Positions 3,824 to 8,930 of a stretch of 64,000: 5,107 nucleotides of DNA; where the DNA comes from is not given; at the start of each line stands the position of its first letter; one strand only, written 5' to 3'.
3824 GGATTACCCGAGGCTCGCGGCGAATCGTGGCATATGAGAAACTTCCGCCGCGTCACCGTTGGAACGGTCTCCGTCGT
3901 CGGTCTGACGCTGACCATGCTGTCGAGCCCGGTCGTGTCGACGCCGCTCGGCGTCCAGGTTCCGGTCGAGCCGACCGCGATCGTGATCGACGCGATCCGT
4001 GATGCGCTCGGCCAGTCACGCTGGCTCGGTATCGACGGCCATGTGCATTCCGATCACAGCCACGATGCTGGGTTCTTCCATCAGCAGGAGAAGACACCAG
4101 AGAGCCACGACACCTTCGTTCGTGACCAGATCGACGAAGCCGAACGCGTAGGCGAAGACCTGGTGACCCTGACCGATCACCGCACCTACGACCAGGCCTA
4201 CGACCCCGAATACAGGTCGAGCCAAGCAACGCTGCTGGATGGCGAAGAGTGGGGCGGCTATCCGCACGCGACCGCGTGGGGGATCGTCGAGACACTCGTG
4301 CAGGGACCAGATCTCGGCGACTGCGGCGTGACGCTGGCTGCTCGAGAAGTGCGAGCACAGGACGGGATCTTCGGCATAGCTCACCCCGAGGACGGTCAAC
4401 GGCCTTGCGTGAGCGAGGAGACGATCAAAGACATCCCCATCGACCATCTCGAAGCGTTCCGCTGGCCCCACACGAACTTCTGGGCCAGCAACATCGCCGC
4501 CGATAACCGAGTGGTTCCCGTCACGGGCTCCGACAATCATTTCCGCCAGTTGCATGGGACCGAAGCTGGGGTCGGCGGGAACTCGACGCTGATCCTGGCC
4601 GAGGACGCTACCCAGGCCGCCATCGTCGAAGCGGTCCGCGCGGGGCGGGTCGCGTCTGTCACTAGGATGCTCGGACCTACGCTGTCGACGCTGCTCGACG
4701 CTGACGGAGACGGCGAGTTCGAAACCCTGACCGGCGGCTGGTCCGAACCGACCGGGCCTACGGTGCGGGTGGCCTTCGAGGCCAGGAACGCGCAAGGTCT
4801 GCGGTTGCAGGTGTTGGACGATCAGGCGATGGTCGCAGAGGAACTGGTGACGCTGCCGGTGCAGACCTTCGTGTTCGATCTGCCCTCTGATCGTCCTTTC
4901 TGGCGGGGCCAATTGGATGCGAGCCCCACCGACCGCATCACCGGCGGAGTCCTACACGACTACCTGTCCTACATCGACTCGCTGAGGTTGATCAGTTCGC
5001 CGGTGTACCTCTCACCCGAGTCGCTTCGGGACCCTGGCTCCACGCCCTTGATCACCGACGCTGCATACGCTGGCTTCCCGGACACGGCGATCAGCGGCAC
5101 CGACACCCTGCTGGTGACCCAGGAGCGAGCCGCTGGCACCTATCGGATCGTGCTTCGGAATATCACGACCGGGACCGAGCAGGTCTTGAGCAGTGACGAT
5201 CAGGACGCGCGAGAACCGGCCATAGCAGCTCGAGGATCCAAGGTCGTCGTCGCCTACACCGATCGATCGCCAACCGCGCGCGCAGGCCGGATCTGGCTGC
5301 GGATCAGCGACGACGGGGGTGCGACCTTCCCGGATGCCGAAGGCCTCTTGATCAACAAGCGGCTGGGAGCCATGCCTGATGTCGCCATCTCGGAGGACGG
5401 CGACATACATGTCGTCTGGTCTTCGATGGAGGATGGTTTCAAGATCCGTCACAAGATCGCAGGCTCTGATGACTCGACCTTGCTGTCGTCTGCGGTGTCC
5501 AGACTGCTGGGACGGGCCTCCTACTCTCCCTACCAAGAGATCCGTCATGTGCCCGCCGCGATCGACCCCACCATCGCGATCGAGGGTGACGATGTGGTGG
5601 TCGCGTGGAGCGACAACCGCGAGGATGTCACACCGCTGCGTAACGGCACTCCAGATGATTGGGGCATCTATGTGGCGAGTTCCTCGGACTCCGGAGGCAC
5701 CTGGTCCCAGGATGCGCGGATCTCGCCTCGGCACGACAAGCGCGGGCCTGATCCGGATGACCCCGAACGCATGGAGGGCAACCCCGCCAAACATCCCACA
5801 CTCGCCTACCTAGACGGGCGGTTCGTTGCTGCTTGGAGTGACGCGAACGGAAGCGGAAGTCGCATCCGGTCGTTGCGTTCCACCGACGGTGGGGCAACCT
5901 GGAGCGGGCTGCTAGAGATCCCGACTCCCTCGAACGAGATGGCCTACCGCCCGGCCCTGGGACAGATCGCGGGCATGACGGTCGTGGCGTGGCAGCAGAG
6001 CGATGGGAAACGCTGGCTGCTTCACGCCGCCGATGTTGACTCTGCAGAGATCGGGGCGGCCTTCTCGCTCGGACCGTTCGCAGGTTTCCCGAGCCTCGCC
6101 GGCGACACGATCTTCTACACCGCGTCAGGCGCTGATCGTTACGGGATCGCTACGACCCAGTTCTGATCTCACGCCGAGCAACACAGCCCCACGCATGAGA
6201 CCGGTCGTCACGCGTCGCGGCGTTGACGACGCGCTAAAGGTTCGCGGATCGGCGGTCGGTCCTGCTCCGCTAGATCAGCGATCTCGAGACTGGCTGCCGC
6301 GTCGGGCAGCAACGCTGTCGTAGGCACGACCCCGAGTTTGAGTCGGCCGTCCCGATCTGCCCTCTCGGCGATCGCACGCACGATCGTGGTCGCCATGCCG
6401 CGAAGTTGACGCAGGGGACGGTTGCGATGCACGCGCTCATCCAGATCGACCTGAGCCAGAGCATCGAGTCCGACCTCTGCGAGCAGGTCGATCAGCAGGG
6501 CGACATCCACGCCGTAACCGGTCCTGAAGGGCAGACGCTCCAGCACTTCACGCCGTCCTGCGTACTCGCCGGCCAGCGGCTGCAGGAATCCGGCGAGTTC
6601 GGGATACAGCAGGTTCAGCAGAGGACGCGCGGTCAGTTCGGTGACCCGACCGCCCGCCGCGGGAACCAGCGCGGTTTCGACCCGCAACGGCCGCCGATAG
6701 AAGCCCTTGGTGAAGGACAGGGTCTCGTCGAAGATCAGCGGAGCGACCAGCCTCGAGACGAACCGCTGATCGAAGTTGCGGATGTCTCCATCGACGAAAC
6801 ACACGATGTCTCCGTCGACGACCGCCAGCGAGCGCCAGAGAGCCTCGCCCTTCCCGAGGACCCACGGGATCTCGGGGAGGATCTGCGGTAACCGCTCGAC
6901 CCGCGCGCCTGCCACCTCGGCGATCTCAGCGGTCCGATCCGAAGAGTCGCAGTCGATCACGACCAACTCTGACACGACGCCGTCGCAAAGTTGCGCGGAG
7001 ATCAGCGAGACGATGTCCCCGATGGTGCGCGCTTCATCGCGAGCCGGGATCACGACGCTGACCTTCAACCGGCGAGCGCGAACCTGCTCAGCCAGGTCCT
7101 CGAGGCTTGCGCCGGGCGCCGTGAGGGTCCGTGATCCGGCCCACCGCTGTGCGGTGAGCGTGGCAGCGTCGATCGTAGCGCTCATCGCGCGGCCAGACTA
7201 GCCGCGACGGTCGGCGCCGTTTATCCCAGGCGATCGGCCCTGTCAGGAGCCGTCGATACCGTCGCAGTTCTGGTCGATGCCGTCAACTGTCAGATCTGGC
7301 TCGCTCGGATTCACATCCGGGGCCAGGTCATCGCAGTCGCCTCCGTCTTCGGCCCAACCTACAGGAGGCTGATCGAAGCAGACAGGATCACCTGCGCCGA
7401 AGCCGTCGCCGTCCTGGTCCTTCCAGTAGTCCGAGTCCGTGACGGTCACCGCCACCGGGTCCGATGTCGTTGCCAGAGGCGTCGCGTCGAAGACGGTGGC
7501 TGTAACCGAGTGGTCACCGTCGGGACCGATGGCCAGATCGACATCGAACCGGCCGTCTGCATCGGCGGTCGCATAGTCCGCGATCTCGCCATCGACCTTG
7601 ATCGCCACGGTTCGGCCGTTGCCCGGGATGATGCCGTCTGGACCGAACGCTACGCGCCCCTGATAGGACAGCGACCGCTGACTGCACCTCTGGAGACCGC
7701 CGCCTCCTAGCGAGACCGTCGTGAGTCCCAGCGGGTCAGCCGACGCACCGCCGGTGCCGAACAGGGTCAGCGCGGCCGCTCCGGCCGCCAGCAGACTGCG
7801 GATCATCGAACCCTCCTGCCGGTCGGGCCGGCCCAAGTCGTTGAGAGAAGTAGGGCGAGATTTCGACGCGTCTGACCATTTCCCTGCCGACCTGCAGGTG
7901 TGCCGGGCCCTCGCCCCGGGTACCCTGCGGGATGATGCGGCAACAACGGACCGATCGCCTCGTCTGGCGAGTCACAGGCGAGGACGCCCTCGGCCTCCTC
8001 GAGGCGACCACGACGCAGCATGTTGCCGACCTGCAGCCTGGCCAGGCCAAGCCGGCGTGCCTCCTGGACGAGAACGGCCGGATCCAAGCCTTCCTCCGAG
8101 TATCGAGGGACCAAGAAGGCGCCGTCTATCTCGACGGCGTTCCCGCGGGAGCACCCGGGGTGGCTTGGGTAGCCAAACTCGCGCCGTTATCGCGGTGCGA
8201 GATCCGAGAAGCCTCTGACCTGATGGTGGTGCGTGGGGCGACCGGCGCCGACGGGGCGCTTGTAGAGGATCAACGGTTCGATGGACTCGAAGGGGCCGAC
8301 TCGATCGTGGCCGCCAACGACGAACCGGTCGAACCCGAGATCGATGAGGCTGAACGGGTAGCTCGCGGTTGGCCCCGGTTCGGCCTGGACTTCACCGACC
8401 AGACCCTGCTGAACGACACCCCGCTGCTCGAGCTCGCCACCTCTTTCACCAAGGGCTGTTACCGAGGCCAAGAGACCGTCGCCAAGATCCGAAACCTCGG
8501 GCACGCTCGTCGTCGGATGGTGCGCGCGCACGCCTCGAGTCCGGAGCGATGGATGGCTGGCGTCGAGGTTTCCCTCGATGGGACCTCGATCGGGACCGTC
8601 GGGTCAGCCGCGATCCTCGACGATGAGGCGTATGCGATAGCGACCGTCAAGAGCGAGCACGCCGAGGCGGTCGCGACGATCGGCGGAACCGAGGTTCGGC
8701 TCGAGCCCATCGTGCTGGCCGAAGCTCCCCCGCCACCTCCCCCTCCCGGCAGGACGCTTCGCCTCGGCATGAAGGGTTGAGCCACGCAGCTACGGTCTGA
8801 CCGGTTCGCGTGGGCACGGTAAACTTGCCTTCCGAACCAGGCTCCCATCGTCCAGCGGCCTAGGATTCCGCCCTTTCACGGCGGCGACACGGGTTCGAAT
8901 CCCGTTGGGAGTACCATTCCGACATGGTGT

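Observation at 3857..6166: Secreted fusion of a PHP-family phosphoesterase domain with a BNR/Asp-box beta-propeller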

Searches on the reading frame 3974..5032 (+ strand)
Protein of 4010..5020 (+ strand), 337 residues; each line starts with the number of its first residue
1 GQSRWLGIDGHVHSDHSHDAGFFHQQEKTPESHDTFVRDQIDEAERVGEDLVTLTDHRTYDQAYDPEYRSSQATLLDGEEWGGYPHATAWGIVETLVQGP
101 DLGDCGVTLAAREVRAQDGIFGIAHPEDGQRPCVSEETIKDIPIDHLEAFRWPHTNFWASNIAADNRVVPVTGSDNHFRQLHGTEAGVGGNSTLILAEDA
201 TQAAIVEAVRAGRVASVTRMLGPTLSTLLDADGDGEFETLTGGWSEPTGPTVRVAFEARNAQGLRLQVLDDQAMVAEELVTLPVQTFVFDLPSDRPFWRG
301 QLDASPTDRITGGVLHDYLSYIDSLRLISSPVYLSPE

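Call 31: search_solved_structures(query=A2, max_evalue=10, show_alignments=3)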
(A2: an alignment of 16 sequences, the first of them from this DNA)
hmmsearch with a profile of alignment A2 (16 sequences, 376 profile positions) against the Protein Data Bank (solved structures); distinct sequences matched with E-value up to 10: 5.
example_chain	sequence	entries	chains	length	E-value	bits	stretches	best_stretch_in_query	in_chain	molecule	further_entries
3e38_A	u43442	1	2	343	3.4e-05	26.3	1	84-238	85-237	two-domain protein containing predicted PHP-like metal-dependent phosphoesterase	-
3e0f_A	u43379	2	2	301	0.0084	18.4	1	123-201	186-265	Putative Metal-dependent Phosphoesterase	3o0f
8bl6_A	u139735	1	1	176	0.082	15.2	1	246-319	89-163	dIG14-scdim-EF62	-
9etk_A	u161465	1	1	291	0.12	14.6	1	117-205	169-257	Metal-dependent phosphoesterases (PHP family)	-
2anu_A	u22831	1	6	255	1.1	11.4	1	4-248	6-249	hypothetical protein TM0559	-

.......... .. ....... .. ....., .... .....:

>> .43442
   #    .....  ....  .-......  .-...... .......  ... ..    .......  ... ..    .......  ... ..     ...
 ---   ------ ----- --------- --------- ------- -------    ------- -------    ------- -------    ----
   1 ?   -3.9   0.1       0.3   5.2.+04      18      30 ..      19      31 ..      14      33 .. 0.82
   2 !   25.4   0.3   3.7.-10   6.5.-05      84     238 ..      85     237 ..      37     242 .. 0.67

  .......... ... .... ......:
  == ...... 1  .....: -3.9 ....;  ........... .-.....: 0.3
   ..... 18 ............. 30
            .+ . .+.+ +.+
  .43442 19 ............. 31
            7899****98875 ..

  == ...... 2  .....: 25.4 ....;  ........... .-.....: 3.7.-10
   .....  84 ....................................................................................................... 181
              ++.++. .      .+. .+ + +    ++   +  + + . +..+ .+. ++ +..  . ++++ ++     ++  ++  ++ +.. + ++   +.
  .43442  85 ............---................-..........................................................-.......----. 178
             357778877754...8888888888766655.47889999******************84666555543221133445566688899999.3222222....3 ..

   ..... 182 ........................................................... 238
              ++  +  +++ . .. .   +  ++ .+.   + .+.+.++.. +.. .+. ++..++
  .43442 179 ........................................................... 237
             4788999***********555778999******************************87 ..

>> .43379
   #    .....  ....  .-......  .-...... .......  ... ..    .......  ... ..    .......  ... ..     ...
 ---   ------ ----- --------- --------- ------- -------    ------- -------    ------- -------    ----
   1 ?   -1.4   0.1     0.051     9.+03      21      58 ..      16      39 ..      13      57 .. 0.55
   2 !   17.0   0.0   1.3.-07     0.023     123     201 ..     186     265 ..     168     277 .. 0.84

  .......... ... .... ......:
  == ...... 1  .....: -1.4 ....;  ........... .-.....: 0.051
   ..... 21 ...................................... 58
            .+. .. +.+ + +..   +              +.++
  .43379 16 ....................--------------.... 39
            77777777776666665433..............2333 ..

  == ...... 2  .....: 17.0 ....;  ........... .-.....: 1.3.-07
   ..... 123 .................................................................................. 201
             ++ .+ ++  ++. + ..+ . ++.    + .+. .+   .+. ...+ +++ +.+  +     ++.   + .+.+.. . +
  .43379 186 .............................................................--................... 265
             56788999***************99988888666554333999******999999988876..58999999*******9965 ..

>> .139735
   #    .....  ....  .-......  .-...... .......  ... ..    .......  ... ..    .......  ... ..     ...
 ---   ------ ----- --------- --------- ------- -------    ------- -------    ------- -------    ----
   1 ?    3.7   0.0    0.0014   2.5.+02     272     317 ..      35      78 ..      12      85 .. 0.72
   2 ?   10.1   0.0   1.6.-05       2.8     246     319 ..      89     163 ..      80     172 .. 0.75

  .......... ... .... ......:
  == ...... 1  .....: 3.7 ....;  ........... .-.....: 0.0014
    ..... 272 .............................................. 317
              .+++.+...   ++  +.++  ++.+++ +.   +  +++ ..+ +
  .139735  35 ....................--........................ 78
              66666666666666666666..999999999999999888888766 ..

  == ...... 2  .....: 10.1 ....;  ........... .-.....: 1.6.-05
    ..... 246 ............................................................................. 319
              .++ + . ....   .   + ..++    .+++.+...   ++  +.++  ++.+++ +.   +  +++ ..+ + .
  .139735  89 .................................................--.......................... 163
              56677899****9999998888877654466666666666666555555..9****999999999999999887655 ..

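Call 38: predict_structure(alignment_id=A2)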
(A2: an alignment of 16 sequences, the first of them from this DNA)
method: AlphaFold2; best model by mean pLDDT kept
length: 353 residues; sequences in the alignment: 16
mean_pLDDT: 81.3   pTM: 0.84
mean pLDDT of the five models: 81.3, 80.8, 77.7, 77.0, 74.8
residues with pLDDT >= 90: 152; 70-90: 126; 50-70: 42; < 50: 33
segments of 3 or more residues with pLDDT < 50: 29-43, 71-77, 324-333
pLDDT, mean of each block of 10 residues (from residue 1): 83 91 65 38 61 86 79 46 85 74 82 71 91 82 73 89 83 91 78 73 90 92 94 92 94 96 97 95 93 96 97 83 46 69 94 72
secondary structure, 60 per line:
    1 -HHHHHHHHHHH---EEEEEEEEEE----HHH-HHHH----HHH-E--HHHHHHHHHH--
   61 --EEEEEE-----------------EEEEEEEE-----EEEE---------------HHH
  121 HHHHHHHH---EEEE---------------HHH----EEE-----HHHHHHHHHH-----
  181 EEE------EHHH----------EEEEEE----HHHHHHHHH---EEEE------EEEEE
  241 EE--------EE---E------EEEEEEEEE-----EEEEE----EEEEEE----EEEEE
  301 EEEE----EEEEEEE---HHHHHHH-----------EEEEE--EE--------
elements in order: H2-12 E16-25 H34-37 H49-58 E63-68 E86-93 E99-102 H118-128 E132-135 E158-160 H166-175 E181-183 E204-209 H214-222 E226-229 E236-242 E263-271 E277-281 E286-291 E296-304 E309-315 H319-325 E337-341

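Call 72: search_dna_similar(query=window:4010-5020:+, collection=plasmids, mode=protein, max_evalue=10, max_rows=40)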
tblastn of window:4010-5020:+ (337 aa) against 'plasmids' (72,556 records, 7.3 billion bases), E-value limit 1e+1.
Records with a match: 20; places in all: 20; records where one place covers at least 80% of the query: 10.
Best place of each record, by identity: <60% 20.
By first word of the organism name: Ensifer 6; Deinococcus 3; Novosphingobium 2; Sinorhizobium 1; Hymenobacter 1; Nonomuraea 1; Rhizobium 1; Ciceribacter 1; Allorhizobium 1; Natribaculum 1; and 2 more.
By predicted mobility (MOB-suite, as given by PLSDB): non-mobilizable 19; conjugative 1.
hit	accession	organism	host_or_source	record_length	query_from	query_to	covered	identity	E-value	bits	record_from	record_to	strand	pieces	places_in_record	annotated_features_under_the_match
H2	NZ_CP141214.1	Sinorhizobium meliloti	alfalfa,Isolate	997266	2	336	99%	25.1%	2e-3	48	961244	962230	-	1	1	CehA/McbA family metallohydrolase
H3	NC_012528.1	Deinococcus deserti VCD115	-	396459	44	337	87%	27.6%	7e-3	46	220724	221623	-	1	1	CehA/McbA family metallohydrolase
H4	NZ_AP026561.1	Deinococcus aetherius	-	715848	44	337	87%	27.3%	4e-3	47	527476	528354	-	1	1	CehA/McbA family metallohydrolase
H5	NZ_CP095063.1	Hymenobacter volaticus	single cell,air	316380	2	335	99%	23.6%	2e-6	57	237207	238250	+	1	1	CehA/McbA family metallohydrolase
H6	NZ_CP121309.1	Ensifer adhaerens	bacterial colony,soil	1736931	2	336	99%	23.5%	3e-2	44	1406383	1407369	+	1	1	none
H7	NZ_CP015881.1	Ensifer adhaerens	silty clay loam soil (pH 6.1)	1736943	2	336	99%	23.5%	3e-2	44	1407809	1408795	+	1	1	none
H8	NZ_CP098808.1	Ensifer adhaerens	whole organism,soil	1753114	2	336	99%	23.5%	3e-2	44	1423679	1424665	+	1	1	none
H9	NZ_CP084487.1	Ensifer adhaerens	cellculture,soil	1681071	2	336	99%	23.3%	8e-2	42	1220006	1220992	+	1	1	none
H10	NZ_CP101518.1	Ensifer adhaerens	cell cuture,rhizosphere soil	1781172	2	336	99%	23.3%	8e-2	42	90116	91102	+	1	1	none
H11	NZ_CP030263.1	Ensifer adhaerens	Zea mays,whole organism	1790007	2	336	99%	23.3%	1e-1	42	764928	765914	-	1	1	none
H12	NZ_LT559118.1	Nonomuraea gerenzanensis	-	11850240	1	233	69%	28.7%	3e-2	44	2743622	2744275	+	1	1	none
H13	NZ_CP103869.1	Novosphingobium humi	pure culture,soil biofilm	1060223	5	261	76%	23.4%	2e-1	41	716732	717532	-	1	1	none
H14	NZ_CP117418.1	Novosphingobium humi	Single cell,Soil from military shooting ...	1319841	5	261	76%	23.4%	6e-1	40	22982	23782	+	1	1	none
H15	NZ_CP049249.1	Rhizobium rhizoryzae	cell culture,soil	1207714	2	213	63%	27.6%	3e-2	44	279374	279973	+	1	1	none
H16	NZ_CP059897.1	Ciceribacter thiooxidans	mixed culture,soil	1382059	2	213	63%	27.6%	1e+0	39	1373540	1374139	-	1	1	none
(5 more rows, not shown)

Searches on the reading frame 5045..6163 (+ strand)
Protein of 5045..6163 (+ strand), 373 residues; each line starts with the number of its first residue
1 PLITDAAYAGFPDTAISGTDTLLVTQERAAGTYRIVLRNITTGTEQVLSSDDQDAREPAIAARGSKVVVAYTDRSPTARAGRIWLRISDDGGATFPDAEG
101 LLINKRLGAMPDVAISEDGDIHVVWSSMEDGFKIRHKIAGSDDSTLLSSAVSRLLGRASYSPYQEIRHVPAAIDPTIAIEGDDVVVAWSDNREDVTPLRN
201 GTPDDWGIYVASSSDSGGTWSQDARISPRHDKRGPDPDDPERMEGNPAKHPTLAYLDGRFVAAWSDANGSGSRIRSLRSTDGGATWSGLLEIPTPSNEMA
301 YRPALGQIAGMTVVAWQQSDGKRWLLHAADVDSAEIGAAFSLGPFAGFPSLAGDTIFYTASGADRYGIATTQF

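Call 86: search_solved_structures(query=window:5045-6163:+, max_evalue=10, show_alignments=1)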
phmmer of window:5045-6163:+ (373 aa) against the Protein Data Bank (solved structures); distinct sequences matched with E-value up to 10: 0.

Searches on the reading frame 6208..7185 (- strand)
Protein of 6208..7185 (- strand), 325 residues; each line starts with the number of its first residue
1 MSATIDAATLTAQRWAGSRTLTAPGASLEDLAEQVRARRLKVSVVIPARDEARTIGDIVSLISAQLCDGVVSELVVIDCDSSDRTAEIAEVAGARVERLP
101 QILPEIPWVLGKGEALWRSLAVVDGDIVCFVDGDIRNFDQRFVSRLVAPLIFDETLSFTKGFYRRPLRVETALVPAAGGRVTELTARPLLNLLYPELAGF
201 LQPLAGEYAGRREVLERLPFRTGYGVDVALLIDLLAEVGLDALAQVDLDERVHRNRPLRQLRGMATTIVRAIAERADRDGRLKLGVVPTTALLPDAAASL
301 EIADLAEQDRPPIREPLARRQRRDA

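Call 11: search_protein_families(library=pfam, proteins=[window:6208-7185:-], max_evalue=0.001)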
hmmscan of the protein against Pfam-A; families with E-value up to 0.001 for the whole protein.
window:6208-7185:- (325 aa): 2 families
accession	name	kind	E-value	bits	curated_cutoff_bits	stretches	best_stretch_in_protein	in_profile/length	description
PF00535.33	Glycos_transf_2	-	8e-09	36.1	23.3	1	43-155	1-108/168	Glycosyl transferase family 2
PF13641.12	Glyco_tranf_2_3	-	0.00062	20.3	27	1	42-134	3-96/230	Glycosyltransferase like family 2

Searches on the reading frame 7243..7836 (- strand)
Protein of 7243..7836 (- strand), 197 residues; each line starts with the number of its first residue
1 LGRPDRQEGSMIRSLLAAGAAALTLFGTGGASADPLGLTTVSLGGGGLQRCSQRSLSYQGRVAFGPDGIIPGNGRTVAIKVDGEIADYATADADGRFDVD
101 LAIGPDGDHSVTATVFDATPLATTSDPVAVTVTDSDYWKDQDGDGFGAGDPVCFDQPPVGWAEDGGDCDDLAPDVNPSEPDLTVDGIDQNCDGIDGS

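Call 11: search_protein_families(library=pfam, proteins=[window:7243-7836:-], max_evalue=0.001)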
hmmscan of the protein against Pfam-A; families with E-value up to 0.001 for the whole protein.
window:7243-7836:- (197 aa): 2 families
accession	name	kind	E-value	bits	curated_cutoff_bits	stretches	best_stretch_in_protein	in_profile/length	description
PF11617.13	Cu-binding_MopE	-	7.4e-08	32.9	27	1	167-194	1-27/30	Putative metal-binding motif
PF17936.7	Big_6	-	0.00068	20.3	27.6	0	74-134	24-83/83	Bacterial Ig domain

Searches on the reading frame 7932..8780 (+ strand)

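Call 11: search_protein_families(library=pfam, proteins=[window:7932-8780:+], max_evalue=0.001)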
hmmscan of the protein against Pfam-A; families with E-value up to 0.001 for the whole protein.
window:7932-8780:+ (282 aa): 1 family
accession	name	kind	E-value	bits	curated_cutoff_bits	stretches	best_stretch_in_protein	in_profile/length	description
PF01571.26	GCV_T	-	1.5e-07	31.4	25.6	1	11-94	50-134/255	Aminomethyltransferase folate-binding domain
